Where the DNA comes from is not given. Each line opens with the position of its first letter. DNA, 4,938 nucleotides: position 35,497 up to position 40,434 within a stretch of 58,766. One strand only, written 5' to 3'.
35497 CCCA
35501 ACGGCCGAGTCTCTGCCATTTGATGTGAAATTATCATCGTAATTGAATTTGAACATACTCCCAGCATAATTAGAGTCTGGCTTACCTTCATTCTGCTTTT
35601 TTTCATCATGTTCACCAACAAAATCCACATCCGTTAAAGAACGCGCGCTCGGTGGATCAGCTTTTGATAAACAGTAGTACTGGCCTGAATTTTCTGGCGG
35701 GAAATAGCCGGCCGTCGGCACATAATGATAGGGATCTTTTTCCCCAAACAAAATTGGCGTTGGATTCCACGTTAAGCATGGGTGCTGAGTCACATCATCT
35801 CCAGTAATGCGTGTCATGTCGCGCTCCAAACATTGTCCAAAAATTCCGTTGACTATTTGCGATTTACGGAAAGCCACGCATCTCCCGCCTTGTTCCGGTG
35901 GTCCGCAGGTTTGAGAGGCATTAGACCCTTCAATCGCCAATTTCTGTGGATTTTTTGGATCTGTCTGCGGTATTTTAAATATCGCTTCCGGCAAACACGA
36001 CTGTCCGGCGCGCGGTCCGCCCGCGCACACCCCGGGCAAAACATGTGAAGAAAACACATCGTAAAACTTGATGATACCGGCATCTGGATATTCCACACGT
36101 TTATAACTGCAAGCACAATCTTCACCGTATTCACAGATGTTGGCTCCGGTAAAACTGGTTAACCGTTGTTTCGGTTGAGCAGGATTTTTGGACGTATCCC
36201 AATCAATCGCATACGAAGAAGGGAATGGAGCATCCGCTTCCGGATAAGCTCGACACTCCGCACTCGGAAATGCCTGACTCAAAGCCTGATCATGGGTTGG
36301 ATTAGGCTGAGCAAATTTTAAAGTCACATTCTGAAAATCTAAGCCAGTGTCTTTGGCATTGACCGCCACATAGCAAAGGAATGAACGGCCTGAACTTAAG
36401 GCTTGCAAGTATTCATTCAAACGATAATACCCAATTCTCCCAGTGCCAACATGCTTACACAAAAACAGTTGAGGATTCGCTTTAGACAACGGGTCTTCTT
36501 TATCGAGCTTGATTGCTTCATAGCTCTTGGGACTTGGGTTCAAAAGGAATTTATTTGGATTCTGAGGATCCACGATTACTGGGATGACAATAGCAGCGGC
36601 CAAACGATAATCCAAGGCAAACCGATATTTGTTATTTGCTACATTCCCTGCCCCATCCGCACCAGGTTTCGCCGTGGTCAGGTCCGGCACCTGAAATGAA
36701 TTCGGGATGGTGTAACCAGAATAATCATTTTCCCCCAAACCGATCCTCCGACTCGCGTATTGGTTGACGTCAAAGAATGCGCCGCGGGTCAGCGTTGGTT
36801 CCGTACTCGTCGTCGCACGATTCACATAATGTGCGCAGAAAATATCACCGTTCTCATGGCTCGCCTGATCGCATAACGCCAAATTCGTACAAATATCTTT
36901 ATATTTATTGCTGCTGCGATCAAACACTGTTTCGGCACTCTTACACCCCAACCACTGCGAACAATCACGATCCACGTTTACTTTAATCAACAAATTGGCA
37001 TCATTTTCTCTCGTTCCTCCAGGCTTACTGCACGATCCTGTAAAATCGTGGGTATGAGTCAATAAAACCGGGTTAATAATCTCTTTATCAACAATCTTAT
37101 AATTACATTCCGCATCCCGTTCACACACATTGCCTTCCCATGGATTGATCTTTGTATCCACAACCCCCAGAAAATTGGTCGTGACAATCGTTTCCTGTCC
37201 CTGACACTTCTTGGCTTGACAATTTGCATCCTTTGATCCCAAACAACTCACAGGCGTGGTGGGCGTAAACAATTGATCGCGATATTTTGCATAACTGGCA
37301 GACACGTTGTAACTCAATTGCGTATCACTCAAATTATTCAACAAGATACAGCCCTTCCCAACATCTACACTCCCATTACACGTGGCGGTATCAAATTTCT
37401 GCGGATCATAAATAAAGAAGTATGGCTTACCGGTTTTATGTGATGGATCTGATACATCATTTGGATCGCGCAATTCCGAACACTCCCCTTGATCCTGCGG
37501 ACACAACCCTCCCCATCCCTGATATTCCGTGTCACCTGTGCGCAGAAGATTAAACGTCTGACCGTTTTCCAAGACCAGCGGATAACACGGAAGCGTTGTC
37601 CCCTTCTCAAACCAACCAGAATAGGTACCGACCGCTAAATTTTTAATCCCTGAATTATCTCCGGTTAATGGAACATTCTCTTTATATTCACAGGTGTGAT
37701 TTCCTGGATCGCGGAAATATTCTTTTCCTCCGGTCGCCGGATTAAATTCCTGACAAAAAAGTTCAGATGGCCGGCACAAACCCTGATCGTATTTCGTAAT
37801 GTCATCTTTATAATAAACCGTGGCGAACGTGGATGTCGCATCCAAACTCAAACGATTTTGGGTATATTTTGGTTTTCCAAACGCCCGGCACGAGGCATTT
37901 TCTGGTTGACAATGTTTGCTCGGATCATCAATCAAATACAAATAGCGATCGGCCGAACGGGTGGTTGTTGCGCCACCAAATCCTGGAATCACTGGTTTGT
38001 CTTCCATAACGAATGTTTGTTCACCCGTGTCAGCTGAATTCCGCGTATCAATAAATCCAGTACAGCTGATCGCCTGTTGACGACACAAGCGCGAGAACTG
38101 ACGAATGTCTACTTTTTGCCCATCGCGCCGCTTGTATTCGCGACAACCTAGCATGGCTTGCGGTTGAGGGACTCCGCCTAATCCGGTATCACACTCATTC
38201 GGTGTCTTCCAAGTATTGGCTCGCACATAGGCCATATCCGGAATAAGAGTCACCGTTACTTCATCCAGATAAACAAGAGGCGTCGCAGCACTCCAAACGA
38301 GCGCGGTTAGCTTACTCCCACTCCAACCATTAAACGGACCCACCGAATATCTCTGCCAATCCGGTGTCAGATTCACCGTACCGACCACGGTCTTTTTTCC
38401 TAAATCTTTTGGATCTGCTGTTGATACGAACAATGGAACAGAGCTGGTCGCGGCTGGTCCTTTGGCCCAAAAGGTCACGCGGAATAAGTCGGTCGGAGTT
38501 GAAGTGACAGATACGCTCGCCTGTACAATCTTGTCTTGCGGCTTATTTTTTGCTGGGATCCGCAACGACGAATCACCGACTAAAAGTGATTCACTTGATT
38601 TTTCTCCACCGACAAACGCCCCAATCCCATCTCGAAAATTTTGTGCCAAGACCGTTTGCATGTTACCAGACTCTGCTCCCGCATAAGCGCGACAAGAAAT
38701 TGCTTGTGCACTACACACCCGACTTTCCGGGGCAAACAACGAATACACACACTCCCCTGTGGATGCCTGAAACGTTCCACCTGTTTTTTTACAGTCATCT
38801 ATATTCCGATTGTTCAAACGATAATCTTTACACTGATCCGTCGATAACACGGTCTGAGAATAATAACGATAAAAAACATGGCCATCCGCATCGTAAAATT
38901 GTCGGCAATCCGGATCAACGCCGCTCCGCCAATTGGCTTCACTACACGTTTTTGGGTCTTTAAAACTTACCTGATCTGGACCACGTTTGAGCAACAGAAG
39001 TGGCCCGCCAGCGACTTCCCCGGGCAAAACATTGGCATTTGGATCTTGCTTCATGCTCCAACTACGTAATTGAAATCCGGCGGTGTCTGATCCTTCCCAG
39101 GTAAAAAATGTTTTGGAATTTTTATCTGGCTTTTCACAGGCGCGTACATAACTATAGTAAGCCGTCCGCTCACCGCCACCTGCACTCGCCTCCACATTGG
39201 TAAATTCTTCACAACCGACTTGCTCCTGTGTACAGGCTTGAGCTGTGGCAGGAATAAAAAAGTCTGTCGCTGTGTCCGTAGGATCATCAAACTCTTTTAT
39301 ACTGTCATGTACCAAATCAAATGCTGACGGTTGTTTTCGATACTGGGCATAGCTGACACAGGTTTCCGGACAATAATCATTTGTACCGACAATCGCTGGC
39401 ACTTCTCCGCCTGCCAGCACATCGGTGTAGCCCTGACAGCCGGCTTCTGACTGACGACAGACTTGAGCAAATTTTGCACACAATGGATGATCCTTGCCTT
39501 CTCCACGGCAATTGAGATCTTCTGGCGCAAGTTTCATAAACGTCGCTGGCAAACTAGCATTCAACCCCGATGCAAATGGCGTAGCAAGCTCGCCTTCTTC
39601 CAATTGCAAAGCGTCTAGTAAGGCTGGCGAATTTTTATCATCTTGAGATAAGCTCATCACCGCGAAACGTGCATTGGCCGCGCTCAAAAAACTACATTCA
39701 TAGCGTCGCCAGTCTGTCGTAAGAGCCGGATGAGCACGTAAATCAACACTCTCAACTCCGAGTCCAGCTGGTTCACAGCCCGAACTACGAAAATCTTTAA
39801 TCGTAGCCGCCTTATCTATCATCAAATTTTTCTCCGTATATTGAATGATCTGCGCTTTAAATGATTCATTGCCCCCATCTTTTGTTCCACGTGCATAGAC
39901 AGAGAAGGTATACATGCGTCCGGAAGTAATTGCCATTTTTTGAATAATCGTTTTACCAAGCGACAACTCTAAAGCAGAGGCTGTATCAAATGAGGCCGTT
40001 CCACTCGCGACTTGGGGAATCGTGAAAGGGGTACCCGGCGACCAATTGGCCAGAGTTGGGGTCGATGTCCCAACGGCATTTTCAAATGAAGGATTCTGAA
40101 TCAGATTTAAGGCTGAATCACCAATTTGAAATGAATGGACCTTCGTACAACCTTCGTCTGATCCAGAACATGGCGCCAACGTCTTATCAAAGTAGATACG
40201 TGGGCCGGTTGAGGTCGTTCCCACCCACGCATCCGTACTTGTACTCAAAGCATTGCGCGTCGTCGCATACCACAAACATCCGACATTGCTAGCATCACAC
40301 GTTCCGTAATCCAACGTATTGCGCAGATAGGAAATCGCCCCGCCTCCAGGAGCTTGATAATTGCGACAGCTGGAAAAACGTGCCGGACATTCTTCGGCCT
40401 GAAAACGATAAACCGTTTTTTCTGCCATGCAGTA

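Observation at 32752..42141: Giant 3129-aa secreted protein built around a recurrent C-x6-C-x2-aromatic module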

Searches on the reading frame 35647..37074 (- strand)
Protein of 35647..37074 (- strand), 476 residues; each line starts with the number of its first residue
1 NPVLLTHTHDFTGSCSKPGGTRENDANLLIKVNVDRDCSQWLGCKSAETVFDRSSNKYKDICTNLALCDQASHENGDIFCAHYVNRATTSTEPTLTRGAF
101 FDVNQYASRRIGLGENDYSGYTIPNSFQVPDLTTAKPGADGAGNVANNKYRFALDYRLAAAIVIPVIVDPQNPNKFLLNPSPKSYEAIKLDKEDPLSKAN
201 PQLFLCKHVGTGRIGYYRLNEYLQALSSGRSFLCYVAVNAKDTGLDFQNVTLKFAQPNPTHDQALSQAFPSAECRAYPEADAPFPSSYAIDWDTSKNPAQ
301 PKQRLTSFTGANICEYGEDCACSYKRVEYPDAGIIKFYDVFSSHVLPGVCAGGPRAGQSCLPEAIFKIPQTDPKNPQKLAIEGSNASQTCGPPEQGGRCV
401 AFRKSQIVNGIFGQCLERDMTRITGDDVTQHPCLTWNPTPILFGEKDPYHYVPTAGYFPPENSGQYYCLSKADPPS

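Call 84: search_solved_structures(query=A11, max_evalue=10)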
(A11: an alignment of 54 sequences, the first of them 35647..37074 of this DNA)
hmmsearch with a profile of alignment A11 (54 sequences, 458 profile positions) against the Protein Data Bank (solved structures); distinct sequences matched with E-value up to 10: 1.
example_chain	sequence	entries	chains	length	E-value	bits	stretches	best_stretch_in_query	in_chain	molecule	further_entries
3kzf_A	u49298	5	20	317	0.099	15.1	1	151-241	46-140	Carbamate kinase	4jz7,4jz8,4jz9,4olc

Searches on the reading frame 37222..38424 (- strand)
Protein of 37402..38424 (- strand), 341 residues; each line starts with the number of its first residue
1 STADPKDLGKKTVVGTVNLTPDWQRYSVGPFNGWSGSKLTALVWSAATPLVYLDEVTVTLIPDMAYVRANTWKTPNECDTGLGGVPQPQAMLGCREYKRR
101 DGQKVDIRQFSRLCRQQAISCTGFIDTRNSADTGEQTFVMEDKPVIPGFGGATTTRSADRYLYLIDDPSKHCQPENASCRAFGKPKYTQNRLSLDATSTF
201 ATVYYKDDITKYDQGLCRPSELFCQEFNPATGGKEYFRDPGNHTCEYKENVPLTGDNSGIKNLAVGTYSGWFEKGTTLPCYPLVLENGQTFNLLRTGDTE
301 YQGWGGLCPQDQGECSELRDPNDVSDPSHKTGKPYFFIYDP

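Call 73: predict_structure(alignment_id=A9)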
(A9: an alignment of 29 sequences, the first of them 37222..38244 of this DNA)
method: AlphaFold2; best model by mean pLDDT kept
length: 341 residues; sequences in the alignment: 29
mean_pLDDT: 70.2   pTM: 0.32
mean pLDDT of the five models: 70.2, 65.1, 65.0, 64.0, 61.2
residues with pLDDT >= 90: 42; 70-90: 143; 50-70: 101; < 50: 55
segments of 3 or more residues with pLDDT < 50: 1-3, 53-60, 83-87, 89-93, 148-164, 169-172, 175-178, 249-254
pLDDT, mean of each block of 10 residues (from residue 1): 49 69 69 66 68 42 69 60 46 56 70 69 80 74 68 42 47 47 77 84 91 89 89 78 63 64 85 77 78 90 79 89 94 73 49
secondary structure, 60 per line:
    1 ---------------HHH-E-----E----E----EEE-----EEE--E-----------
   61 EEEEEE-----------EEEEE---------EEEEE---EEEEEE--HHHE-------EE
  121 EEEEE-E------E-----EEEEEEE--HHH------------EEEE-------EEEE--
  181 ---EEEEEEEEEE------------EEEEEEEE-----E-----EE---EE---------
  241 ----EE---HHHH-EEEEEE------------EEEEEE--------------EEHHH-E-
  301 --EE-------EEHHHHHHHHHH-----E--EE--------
elements in order: E36-38 E44-46 E61-66 E78-82 E92-96 E100-105 E119-125 E140-146 E164-167 E175-178 E184-193 E206-213 H250-253 E255-260 E273-278 H314-323

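Call 76: fold_search(model_id=the predicted structure, library=pdb)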
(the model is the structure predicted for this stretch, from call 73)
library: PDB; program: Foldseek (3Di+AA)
matches with E <= 10: 55; with E <= 0.001: 0
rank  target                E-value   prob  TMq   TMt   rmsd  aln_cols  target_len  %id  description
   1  3rb5_A                8.5e-01  0.04  0.08  0.11  17.1       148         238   14  Crystal structure of calcium binding domain CBD12 of CALX1.1 (released 2011-11-02)
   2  6kxk_A                9.1e-01  0.03  0.07  0.06  18.2       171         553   12  BON1 (released 2020-09-16)
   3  7u7m_A                1.5e+00  0.01  0.06  0.06  17.9       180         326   10  Cryo-EM structure of the pancreatic ATP-sensitive potassium channel in the presence of carbamazepine and ATP with Kir6 (released 2022-08-31)
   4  7tys_A                1.5e+00  0.01  0.06  0.06  17.9       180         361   10  Cryo-EM structure of the pancreatic ATP-sensitive potassium channel bound to ATP and repaglinide with Kir6.2-CTD in th (released 2022-08-31)
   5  6yxy_ED               1.9e+00  0.01  0.06  0.04  23.2       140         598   13  State B of the Trypanosoma brucei mitoribosomal large subunit assembly intermediate (released 2020-10-14)
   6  2r7e_B                1.9e+00  0.01  0.08  0.06  19.1       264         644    9  Crystal Structure Analysis of Coagulation Factor VIII (released 2008-04-15)
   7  6kz9                  2.2e+00  0.03  0.09  0.05  18.1       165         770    9  Crystal structure of plant Phospholipase D alpha (released 2019-10-30)
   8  4zmq_B                2.5e+00  0.02  0.10  0.14  20.3       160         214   12  Crystal structure of human P-cadherin (ss-X-dimer) (released 2016-09-07)
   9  8fvy_V                2.6e+00  0.16  0.09  0.30   4.0        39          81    8  40S subunit of the Giardia lamblia 80S ribosome (released 2024-01-24)
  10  1rd3_B                2.6e+00  0.04  0.11  0.13  15.0       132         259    9  2.5A Structure of Anticoagulant Thrombin Variant E217K (released 2004-05-04)
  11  4jyz_A                2.6e+00  0.02  0.11  0.08  15.3       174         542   16  Crystal structure of E. coli glutaminyl-tRNA synthetase bound to ATP and native tRNA(Gln) containing the cmnm5s2U34 an (released 2013-05-29)
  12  3lhc                  2.8e+00  0.02  0.08  0.21  17.3       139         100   14  Crystal structure of cyanovirin-n swapping domain b mutant (released 2010-02-09)
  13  6ei6_A                3.1e+00  0.01  0.07  0.09  17.6       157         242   15  CC2D1B coordinates ESRCT-III activity during the mitotic reformation of the nuclear envelope (released 2018-10-10)
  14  7ypu_C                3.1e+00  0.01  0.07  0.10  12.2        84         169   14  OrfE-CoA-glycylthricin complex (released 2023-05-31)
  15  4xbm_A                3.1e+00  0.01  0.08  0.09  20.5       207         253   14  X-ray crystal structure of Notch ligand Delta-like 1 (released 2015-03-11)
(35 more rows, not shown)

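Call 78: search_protein_families(library=pfam, proteins=[window:37402-38424:-], max_evalue=5)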
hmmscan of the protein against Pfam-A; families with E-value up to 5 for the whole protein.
window:37402-38424:- (341 aa): 0 families

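Call 80: fold_search(model_id=the predicted structure, library=viral)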
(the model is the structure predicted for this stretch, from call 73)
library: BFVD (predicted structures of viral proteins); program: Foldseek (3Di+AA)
matches with E <= 10: 116; with E <= 0.001: 0
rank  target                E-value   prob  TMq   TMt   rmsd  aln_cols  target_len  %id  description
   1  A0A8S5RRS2            2.1e-01  0.04  0.09  0.08  40.6       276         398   10  Uncharacterized protein [Siphoviridae sp. ctKy93]
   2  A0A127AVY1            5.3e-01  0.10  0.09  0.07  13.3       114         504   10  Portal vertex protein of head [Bacillus phage SP-15]
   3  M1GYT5                6.7e-01  0.06  0.08  0.09  12.6       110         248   18  (no name in the UniProt tables at hand)
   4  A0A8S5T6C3            7.1e-01  0.01  0.07  0.05  27.5       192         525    9  Uncharacterized protein [Siphoviridae sp. ctxMM9]
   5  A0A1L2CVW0            1.1e+00  0.05  0.08  0.20  14.4       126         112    8  Uncharacterized protein [Pectobacterium phage vB_PcaM_CBB]
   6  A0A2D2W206            1.3e+00  0.08  0.09  0.21  12.4       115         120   11  (no name in the UniProt tables at hand)
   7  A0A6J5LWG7            1.4e+00  0.02  0.09  0.04  18.3       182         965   10  Tail fiber protein [uncultured Caudovirales phage]
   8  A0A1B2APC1            1.7e+00  0.05  0.08  0.21  14.2        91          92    9  (no name in the UniProt tables at hand)
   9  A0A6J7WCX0            1.7e+00  0.03  0.07  0.03  22.8        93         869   15  Uncharacterized protein [uncultured Caudovirales phage]
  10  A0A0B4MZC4            1.8e+00  0.01  0.08  0.06  23.2       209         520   13  Tail protein [Streptococcus phage SOCP]
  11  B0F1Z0                1.9e+00  0.01  0.07  0.12  15.6       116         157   14  G2 glycoprotein (Fragment) [Jamestown Canyon virus]
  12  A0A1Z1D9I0            2.0e+00  0.05  0.08  0.22  12.8        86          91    9  Uncharacterized protein [Bacillus phage vB_BsuM-Goe2]
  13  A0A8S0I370            2.0e+00  0.04  0.11  0.23  10.3        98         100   12  (no name in the UniProt tables at hand)
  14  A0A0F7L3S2            2.0e+00  0.02  0.12  0.06  16.8       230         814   10  Uncharacterized protein [uncultured marine virus]
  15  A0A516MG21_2          2.2e+00  0.01  0.10  0.05  26.1       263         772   12  (no name in the UniProt tables at hand)
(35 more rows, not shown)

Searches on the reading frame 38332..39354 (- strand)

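Call 78: search_protein_families(library=pfam, proteins=[window:38332-39354:-], max_evalue=5)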
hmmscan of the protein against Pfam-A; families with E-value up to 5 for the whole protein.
window:38332-39354:- (341 aa): 1 family
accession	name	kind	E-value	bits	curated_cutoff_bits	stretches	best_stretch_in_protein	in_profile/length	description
PF17890.6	WW_like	-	0.24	11.9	37.8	1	152-168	4-20/53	Peptidoglycan hydrolase LytB WW-like domain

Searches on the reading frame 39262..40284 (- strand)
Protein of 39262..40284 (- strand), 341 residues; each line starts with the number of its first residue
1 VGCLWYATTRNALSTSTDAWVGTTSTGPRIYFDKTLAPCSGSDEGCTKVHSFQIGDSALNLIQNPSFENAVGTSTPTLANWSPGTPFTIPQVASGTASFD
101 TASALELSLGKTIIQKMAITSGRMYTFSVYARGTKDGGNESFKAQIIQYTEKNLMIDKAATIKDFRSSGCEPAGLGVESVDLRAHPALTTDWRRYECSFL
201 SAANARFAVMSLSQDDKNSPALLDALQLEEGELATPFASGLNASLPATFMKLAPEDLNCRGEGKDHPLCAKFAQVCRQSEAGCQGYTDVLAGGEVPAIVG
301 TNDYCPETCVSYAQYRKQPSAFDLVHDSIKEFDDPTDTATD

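Call 78: search_protein_families(library=pfam, proteins=[window:39262-40284:-], max_evalue=5)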
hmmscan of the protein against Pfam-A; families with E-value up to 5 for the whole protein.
window:39262-40284:- (341 aa): 1 family
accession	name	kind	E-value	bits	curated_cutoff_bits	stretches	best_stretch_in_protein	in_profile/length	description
PF02018.23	CBM_4_9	-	0.0002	22.1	25.9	1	60-151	2-90/136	Carbohydrate binding domain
